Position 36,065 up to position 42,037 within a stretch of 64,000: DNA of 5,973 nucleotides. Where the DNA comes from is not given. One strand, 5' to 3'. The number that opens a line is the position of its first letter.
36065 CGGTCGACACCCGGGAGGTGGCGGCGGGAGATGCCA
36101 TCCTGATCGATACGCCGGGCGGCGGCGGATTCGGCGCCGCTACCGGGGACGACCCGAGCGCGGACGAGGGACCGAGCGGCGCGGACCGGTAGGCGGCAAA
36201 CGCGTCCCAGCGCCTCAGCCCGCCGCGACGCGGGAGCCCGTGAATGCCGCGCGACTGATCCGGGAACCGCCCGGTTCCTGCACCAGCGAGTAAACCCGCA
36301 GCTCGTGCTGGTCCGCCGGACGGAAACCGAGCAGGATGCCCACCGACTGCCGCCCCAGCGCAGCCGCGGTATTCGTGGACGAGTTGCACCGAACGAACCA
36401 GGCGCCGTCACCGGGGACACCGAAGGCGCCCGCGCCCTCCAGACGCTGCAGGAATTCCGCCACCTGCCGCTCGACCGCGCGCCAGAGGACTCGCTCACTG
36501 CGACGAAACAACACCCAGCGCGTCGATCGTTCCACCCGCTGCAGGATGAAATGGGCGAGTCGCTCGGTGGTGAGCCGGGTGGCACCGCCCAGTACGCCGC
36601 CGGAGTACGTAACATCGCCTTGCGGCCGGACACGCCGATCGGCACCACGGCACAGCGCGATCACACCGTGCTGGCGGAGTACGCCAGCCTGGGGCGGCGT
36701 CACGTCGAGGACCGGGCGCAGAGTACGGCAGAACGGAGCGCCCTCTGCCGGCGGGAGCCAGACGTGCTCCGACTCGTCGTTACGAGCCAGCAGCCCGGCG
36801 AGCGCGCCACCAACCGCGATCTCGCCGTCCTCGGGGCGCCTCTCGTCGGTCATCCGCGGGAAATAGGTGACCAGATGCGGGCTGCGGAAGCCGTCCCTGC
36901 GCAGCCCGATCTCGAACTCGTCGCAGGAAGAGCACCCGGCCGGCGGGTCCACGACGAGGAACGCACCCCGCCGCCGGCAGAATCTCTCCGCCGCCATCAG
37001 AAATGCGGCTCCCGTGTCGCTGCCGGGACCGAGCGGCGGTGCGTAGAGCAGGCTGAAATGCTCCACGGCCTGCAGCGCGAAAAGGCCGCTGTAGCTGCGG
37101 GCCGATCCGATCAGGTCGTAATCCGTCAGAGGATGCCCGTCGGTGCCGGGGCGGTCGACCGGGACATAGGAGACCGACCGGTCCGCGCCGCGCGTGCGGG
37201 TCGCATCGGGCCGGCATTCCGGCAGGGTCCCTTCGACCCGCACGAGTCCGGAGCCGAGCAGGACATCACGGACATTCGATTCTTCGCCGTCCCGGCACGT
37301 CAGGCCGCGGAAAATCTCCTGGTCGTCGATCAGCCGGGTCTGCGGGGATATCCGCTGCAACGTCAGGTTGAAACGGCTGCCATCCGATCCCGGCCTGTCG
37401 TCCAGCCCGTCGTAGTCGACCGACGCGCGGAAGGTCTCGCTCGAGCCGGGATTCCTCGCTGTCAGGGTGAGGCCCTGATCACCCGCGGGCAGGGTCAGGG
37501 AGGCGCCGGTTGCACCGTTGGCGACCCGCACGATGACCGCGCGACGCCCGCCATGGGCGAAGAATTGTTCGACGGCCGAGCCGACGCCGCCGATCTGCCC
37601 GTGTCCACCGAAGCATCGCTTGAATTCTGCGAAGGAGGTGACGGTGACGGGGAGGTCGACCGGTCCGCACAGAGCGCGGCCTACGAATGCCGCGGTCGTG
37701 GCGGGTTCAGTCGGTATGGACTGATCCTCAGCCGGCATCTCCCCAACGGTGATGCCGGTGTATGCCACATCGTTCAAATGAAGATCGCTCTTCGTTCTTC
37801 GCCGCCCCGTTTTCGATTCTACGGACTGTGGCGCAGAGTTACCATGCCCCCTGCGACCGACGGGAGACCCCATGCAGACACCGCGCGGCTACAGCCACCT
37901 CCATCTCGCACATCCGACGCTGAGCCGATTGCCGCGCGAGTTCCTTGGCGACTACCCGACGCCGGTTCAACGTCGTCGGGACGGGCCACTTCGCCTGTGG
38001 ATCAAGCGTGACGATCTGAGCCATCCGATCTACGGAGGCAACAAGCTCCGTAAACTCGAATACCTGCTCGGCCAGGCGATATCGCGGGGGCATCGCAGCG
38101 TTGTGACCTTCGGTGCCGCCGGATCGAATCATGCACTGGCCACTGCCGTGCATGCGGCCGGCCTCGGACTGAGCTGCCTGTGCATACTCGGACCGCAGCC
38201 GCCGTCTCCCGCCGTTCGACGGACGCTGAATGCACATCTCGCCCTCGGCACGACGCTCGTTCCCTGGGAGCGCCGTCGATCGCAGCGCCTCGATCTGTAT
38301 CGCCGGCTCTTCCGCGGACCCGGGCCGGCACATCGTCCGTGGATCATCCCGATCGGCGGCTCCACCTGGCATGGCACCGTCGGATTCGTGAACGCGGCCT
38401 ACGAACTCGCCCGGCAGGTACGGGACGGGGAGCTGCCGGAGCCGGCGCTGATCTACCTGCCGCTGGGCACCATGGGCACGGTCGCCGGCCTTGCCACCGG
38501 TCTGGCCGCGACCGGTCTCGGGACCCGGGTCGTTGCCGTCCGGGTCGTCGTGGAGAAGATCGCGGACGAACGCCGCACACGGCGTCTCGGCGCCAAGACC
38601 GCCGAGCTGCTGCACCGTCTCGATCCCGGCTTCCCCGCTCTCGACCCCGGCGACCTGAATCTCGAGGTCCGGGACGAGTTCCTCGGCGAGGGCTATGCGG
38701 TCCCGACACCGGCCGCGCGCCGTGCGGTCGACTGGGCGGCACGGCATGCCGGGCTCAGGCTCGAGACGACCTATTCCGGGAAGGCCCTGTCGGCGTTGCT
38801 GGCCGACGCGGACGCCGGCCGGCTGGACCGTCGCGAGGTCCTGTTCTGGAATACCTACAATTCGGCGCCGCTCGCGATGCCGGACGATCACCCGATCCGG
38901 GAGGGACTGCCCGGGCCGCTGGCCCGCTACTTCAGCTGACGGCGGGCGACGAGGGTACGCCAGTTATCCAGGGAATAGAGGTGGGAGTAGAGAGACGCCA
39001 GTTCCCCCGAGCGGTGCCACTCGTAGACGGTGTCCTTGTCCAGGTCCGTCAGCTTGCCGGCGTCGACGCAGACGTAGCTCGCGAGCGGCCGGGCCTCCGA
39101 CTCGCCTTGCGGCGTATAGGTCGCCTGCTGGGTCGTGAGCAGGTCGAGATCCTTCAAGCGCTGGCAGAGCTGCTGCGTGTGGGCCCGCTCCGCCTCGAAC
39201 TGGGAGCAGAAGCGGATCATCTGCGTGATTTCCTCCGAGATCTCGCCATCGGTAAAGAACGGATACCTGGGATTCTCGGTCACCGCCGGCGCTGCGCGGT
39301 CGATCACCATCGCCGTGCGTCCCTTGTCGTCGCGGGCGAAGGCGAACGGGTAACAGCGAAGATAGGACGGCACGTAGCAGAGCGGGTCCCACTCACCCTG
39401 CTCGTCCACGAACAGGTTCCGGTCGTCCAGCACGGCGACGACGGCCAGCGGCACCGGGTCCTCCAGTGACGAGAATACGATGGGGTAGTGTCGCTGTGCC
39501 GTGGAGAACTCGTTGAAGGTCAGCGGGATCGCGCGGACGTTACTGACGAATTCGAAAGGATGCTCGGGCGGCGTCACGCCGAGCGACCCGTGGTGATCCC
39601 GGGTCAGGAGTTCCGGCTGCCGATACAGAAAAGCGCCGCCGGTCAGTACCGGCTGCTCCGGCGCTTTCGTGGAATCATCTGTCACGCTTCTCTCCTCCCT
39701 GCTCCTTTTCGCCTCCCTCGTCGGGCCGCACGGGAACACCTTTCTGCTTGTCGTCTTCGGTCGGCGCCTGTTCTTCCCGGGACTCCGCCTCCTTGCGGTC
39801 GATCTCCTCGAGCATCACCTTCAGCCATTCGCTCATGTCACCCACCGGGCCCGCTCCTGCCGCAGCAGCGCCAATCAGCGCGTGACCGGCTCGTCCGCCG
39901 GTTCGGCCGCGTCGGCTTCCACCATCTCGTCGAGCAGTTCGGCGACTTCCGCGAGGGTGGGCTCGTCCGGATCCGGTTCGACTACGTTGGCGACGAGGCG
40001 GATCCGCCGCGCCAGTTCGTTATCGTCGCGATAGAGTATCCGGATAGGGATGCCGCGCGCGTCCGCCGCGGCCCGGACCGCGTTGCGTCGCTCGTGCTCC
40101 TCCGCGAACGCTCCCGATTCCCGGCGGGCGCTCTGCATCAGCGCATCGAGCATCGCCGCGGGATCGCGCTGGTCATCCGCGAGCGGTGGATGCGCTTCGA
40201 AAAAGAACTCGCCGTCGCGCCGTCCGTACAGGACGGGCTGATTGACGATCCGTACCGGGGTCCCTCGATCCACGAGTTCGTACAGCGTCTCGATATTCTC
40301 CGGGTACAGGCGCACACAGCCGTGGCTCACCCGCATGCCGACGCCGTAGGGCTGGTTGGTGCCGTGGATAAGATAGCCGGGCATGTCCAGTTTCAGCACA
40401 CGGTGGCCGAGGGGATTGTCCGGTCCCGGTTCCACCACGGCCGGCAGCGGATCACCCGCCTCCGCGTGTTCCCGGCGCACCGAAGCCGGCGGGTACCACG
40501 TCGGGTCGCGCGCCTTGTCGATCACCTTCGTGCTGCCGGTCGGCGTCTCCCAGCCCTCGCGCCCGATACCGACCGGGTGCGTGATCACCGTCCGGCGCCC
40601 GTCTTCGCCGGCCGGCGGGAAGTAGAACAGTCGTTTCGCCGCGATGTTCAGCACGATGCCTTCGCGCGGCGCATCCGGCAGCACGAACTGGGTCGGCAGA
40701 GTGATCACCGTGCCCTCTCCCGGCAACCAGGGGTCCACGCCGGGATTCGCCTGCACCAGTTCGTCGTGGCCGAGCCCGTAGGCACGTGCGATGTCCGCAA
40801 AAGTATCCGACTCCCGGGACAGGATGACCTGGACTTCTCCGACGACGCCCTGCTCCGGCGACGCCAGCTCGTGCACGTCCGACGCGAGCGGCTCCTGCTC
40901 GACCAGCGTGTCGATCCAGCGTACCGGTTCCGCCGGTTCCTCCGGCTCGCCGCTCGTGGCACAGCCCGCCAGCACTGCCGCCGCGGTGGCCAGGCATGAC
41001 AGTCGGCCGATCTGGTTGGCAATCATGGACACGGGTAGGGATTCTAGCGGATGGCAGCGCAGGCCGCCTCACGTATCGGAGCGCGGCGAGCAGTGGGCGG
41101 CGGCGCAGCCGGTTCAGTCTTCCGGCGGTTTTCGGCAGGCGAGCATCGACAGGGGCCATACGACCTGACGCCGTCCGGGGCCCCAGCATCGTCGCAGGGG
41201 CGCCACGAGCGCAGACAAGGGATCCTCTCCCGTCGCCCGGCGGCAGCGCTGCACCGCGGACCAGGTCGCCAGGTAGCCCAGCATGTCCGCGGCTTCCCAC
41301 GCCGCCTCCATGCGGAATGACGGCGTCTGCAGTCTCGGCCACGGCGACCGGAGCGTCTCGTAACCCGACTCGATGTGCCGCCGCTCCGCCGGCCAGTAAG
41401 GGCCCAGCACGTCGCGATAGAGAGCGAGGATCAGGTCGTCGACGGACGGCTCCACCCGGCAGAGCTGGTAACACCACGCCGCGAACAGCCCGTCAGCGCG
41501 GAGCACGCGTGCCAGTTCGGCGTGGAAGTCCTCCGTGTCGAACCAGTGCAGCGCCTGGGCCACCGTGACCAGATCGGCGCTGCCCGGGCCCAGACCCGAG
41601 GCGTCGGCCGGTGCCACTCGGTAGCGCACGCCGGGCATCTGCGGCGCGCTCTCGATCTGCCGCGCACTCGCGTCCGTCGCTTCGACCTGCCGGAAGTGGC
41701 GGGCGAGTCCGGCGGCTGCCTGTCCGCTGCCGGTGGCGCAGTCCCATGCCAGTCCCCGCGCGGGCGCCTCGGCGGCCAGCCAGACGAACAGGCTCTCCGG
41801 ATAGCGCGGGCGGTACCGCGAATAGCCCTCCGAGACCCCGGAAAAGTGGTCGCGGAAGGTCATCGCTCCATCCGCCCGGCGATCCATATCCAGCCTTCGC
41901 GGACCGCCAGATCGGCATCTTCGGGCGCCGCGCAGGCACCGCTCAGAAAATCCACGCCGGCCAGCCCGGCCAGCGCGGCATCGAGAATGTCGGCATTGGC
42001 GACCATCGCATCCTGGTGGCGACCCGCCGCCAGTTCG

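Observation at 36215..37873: Orphan, divergent contractile-tail sheath homolog among metabolic genes, with no tube, baseplate or integrase nearby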

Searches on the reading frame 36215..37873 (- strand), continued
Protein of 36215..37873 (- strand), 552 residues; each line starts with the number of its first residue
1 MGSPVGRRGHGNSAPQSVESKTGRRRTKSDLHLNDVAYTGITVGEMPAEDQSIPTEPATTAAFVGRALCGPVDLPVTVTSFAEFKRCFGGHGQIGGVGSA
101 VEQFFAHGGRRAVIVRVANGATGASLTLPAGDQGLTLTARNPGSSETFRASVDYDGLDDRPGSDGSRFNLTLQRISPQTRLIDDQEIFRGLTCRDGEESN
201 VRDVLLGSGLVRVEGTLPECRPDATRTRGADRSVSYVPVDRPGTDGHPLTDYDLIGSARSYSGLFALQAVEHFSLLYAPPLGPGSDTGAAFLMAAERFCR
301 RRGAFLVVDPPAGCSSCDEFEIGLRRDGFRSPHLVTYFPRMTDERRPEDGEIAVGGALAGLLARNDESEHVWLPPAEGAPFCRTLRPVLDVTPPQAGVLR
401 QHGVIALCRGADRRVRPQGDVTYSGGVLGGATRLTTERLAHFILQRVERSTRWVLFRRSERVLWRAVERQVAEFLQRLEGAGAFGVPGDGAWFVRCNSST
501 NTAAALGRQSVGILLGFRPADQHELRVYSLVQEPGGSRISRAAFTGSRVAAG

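Call 88: find_related_loci(query=A1, collection=viral_contigs, flank=8000)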
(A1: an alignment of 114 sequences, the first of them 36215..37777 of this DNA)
Query A1 (520 aa) in viral_contigs; peptide patterns used: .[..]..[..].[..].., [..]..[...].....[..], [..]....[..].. (x = any residue, [..] = any of these).
44 stretches matched a pattern; 8 encode a relative of the query (tblastn E <= 1e-3); 8 distinct loci.
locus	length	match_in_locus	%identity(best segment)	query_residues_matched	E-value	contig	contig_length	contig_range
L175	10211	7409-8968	34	2-503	2e-67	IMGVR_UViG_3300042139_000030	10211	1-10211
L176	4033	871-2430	34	2-503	2e-66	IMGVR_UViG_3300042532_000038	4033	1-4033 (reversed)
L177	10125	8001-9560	34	2-503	2e-66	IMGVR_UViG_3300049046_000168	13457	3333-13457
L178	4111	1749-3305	32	4-503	3e-47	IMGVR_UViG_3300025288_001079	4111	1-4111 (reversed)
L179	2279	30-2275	31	4-503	6e-45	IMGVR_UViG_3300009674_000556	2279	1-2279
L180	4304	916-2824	31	4-503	7e-35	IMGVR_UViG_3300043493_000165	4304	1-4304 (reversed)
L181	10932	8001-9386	24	17-493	2e-20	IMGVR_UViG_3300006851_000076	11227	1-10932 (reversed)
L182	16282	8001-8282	35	1-94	6e-11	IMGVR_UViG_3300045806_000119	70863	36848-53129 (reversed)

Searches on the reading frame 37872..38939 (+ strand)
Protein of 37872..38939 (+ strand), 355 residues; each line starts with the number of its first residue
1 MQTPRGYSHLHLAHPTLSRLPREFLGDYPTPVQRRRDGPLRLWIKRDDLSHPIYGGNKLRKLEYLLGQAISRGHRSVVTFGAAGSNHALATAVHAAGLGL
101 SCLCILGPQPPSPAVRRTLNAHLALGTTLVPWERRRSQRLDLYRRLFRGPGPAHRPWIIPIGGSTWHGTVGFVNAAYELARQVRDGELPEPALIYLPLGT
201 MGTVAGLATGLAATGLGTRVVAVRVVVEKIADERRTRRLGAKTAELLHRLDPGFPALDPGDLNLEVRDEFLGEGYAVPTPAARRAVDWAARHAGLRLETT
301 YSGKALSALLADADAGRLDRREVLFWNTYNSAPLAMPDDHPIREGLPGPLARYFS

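Call 10: search_protein_families(library=pfam, proteins=[window:37872-38939:+], max_evalue=0.001)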
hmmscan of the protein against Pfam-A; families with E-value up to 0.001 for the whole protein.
window:37872-38939:+ (355 aa): 1 family
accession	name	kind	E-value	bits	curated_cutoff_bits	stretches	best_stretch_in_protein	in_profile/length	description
PF00291.31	PALP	-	2.8e-34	119.3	35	1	28-326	6-292/295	Pyridoxal-phosphate dependent enzyme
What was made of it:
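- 37872..38939 (+): Neighbouring gene for a PLP enzyme of the D-cysteine desulfhydrase / ACC-deaminase family, divergent from the sheath gene. Listed as syntenic context, not a demonstrated partner. Pfam PALP 2.8e-34 (call 10).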

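Call 40: search_protein_families(library=padloc, proteins=[window:37872-38939:+], max_evalue=0.01)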
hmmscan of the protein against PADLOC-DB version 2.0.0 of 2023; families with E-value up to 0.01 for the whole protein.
window:37872-38939:+ (355 aa): 0 families

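Call 78: search_protein_families(library=ncbifam, proteins=[window:37872-38939:+], max_evalue=0.00001)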
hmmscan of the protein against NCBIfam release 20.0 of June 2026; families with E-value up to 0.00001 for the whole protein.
window:37872-38939:+ (355 aa): 8 families
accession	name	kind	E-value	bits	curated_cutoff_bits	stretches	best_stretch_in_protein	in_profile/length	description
NF052482.1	sulfolyase_CuyA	equivalog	5.1e-48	163.6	450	1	17-332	3-322/332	D-cysteate sulfo-lyase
NF052537.1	CoM_syn_XcbE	exception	1.3e-46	159.2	450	1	17-328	3-314/322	coenzyme M biosynthesis enzyme XcbE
TIGR01275.1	ACC_deam_rel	subfamily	4.5e-41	141.2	289.4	1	29-328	7-308/321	pyridoxal phosphate-dependent enzymes, D-cysteine desulfhydrase family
NF003030.0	PRK03910.1-3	equivalog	4.7e-40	137.8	429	1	42-329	39-323/338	D-cysteine desulfhydrase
NF003032.0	PRK03910.1-5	equivalog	2.1e-33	115.9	469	1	42-332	36-320/330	D-cysteine desulfhydrase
NF003029.0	PRK03910.1-1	equivalog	1e-30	107.3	610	1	17-328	6-315/328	D-cysteine desulfhydrase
NF010646.0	PRK14045.1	equivalog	7.6e-30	104.3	550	1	17-328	9-312/329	1-aminocyclopropane-1-carboxylate deaminase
TIGR01274.1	ACC_deam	equivalog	5.3e-22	78.4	392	2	39-105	30-97/337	1-aminocyclopropane-1-carboxylate deaminase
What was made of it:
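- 37872..38939 (+): NCBIfam D-Cys desulfhydrase family hits are below their cut-offs (call 78).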

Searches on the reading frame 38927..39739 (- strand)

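Call 10: search_protein_families(library=pfam, proteins=[window:38927-39739:-], max_evalue=0.001)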
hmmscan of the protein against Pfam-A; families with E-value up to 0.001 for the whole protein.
window:38927-39739:- (270 aa): 1 family
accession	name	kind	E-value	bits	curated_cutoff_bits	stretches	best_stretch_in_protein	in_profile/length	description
PF07277.16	SapC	-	1.5e-57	195.2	28.9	1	45-263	1-220/220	SapC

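Call 78: search_protein_families(library=ncbifam, proteins=[window:38927-39739:-], max_evalue=0.00001)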
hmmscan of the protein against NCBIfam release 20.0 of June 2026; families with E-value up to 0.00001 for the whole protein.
window:38927-39739:- (270 aa): 0 families

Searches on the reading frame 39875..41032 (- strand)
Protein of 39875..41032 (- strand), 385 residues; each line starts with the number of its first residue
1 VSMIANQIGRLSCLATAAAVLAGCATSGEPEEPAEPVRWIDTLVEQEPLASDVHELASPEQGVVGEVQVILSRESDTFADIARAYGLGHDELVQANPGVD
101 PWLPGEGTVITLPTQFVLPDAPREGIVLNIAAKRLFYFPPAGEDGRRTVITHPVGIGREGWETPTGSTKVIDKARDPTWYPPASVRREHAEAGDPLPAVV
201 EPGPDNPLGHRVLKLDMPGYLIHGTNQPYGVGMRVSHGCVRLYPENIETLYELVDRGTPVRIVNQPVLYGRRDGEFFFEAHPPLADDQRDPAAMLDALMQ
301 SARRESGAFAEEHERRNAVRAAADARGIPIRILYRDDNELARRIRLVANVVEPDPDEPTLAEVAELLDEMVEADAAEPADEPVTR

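Call 10: search_protein_families(library=pfam, proteins=[window:39875-41032:-], max_evalue=0.001)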
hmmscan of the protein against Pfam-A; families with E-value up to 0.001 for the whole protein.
window:39875-41032:- (385 aa): 1 family
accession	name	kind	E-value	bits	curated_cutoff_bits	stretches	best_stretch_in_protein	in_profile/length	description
PF03734.19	YkuD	-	3.9e-23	83.1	23.4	1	125-262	3-146/146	L,D-transpeptidase catalytic domain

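Call 40: search_protein_families(library=padloc, proteins=[window:39875-41032:-], max_evalue=0.01)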
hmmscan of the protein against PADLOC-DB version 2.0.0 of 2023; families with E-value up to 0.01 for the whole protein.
window:39875-41032:- (385 aa): 0 families

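Call 78: search_protein_families(library=ncbifam, proteins=[window:39875-41032:-], max_evalue=0.00001)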
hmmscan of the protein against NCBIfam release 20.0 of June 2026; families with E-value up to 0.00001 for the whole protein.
window:39875-41032:- (385 aa): 4 families
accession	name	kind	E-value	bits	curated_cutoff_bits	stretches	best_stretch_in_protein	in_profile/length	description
NF047955.1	TransPepLdtE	equivalog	2.2e-60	204.5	480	1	59-332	31-302/322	L,D-transpeptidase LdtE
NF007612.0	PRK10260.1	equivalog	6.2e-57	193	583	1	61-287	34-259/306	L,D-transpeptidase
NF007563.0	PRK10190.1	equivalog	1.8e-54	185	517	1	65-287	35-256/310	L,D-transpeptidase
NF004786.0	PRK06132.1-3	equivalog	4.3e-06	25.8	329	0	234-302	110-174/418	hypothetical protein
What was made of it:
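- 39875..41032 (-): YkuD-type L,D-transpeptidase gene, upstream on the same strand. It is the most persistent syntenic neighbour. Listed as context. Pfam YkuD 3.9e-23 (call 10), LdtE-like in NCBIfam (call 78).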

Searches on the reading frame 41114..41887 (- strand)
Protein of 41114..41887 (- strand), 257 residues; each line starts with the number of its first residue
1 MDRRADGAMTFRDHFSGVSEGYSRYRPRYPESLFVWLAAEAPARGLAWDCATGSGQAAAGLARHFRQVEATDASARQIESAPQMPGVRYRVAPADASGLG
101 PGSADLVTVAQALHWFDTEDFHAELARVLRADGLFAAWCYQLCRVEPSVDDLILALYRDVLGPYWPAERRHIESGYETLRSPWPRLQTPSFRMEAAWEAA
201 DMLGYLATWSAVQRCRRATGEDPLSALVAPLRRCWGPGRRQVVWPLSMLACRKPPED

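Call 10: search_protein_families(library=pfam, proteins=[window:41114-41887:-], max_evalue=0.001)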
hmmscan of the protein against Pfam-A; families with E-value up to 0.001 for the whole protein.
window:41114-41887:- (257 aa): 3 families
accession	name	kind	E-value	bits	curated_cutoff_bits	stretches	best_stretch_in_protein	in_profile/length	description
PF08241.18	Methyltransf_11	-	3.6e-13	50.4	21.2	1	49-136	2-94/95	Methyltransferase domain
PF13649.12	Methyltransf_25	-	6e-10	40.1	27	1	49-133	3-97/97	Methyltransferase domain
PF08242.18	Methyltransf_12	-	7.4e-06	27.1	30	1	49-135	2-98/98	Methyltransferase domain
